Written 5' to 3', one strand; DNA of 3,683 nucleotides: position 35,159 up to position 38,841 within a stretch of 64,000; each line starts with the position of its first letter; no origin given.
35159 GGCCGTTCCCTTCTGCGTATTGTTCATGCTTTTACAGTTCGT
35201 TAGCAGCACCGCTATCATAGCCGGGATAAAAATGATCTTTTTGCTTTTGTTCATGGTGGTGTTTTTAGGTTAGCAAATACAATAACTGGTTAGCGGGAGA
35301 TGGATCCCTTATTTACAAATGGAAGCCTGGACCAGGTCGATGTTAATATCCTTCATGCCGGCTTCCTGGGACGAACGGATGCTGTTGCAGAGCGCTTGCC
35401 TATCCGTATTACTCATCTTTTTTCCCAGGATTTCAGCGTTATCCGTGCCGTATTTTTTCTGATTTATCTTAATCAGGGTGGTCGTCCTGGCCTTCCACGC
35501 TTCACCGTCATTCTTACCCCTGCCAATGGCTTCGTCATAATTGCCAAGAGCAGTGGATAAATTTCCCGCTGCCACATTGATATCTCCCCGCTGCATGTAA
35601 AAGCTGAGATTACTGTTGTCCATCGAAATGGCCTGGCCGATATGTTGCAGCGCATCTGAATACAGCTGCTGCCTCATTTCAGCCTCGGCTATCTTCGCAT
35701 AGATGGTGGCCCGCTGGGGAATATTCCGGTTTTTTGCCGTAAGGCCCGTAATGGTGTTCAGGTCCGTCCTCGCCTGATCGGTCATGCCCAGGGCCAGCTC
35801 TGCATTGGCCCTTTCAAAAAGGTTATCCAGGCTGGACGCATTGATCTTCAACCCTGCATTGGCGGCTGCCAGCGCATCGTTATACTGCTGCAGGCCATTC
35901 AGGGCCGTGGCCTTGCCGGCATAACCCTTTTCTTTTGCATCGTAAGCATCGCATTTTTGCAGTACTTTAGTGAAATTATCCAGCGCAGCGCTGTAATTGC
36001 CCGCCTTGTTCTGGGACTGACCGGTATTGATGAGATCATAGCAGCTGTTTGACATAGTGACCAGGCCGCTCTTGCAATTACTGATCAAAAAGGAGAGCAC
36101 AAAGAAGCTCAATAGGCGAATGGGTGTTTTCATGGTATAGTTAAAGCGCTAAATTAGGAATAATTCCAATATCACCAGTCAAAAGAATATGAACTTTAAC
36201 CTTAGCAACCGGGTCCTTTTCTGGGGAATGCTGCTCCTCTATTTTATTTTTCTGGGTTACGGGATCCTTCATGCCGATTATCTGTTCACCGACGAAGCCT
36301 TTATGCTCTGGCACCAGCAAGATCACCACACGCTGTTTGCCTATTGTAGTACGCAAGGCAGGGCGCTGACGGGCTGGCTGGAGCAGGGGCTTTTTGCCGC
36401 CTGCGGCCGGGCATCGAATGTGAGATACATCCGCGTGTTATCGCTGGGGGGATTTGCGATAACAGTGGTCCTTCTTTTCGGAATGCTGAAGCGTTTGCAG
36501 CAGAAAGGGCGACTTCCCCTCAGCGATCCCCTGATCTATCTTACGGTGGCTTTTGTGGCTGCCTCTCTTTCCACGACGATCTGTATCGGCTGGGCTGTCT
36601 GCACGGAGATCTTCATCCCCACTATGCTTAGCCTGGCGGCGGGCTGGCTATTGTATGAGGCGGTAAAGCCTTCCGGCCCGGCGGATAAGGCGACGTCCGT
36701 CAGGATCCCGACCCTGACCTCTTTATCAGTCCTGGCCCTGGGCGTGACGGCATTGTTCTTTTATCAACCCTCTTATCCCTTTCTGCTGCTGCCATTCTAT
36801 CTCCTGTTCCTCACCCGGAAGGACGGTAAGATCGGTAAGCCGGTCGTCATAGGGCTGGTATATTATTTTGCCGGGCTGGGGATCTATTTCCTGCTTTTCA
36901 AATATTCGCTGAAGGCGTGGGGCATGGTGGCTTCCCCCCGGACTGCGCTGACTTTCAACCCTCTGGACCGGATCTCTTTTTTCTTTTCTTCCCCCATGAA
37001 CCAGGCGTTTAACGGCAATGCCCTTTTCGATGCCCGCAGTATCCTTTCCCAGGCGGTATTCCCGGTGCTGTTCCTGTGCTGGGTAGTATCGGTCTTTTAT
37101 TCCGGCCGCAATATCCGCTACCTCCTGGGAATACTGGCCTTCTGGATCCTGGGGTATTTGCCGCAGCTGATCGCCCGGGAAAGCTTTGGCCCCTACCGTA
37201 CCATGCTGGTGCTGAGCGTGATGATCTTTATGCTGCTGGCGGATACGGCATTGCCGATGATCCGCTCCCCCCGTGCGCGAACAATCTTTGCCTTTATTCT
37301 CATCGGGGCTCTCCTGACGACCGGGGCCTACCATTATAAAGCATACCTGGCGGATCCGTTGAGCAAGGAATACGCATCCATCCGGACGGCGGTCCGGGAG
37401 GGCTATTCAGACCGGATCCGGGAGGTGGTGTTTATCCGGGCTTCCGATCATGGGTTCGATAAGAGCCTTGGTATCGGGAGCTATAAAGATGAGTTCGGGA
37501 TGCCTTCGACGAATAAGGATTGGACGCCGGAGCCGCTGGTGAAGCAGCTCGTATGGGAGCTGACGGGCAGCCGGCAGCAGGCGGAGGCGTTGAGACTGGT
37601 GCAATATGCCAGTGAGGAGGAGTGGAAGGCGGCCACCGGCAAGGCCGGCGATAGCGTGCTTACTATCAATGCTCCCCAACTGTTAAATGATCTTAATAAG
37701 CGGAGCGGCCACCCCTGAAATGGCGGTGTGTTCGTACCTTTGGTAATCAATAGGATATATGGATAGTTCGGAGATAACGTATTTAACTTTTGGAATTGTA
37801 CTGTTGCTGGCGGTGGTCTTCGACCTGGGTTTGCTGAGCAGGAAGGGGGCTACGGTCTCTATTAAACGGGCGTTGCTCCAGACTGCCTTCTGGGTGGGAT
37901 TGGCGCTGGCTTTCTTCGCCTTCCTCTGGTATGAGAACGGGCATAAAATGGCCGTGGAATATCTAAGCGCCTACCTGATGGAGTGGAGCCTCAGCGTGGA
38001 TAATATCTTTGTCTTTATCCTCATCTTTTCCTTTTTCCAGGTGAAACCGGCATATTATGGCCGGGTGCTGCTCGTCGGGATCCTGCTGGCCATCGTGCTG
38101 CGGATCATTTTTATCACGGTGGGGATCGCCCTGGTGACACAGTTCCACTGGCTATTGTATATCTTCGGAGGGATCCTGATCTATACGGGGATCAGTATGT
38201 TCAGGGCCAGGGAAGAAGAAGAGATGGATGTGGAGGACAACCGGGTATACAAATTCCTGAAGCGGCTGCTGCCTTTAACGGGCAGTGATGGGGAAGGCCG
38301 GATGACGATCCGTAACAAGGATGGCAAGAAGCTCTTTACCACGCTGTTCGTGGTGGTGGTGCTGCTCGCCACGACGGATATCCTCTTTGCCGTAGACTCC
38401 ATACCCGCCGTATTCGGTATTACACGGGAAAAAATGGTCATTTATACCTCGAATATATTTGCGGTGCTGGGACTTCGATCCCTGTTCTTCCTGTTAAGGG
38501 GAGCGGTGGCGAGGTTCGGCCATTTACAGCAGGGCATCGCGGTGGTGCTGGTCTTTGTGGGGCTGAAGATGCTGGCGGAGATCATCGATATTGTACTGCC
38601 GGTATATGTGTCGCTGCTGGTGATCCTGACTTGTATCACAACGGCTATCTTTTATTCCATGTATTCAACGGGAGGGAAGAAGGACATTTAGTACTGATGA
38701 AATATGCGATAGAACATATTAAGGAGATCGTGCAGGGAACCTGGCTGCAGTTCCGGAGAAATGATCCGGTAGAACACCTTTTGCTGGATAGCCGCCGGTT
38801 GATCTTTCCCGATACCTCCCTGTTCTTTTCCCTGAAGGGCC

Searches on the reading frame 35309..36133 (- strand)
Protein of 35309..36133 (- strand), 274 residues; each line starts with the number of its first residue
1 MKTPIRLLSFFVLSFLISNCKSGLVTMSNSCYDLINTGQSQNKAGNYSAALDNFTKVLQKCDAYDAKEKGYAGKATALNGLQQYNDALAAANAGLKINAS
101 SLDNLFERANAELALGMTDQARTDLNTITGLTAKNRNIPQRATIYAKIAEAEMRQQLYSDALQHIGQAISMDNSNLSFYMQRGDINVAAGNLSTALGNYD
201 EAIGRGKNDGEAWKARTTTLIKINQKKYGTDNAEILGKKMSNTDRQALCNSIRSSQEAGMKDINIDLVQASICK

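Call 80: search_protein_families(library=pfam, proteins=[window:35309-36133:-], max_evalue=0.00001)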
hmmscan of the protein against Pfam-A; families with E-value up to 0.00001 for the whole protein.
window:35309-36133:- (274 aa): 6 families
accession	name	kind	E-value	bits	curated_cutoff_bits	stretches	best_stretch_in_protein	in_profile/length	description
PF00515.34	TPR_1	-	1.3e-09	37.9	27.8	0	36-59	6-29/34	Tetratricopeptide repeat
PF13428.12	TPR_14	-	2e-09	37.7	23.5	0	179-215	4-40/44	Tetratricopeptide repeat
PF07719.23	TPR_2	-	3e-09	36.7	27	0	143-174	2-33/34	Tetratricopeptide repeat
PF13371.12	TPR_9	-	1e-07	32.3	35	0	82-129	9-56/73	Tetratricopeptide repeat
PF13432.12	TPR_16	-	3.9e-06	27.7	32.7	0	148-207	3-62/65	Tetratricopeptide repeat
PF14559.12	TPR_19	-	7.3e-06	26.7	25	0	82-134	5-57/68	Tetratricopeptide repeat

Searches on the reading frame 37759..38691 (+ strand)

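Call 80: search_protein_families(library=pfam, proteins=[window:37759-38691:+], max_evalue=0.00001)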
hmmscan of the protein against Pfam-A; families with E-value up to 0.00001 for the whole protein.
window:37759-38691:+ (310 aa): 1 family
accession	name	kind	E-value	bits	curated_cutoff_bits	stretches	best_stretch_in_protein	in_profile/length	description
PF03741.22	TerC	-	6.3e-44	150.3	27.8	1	70-274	2-177/178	Integral membrane protein TerC family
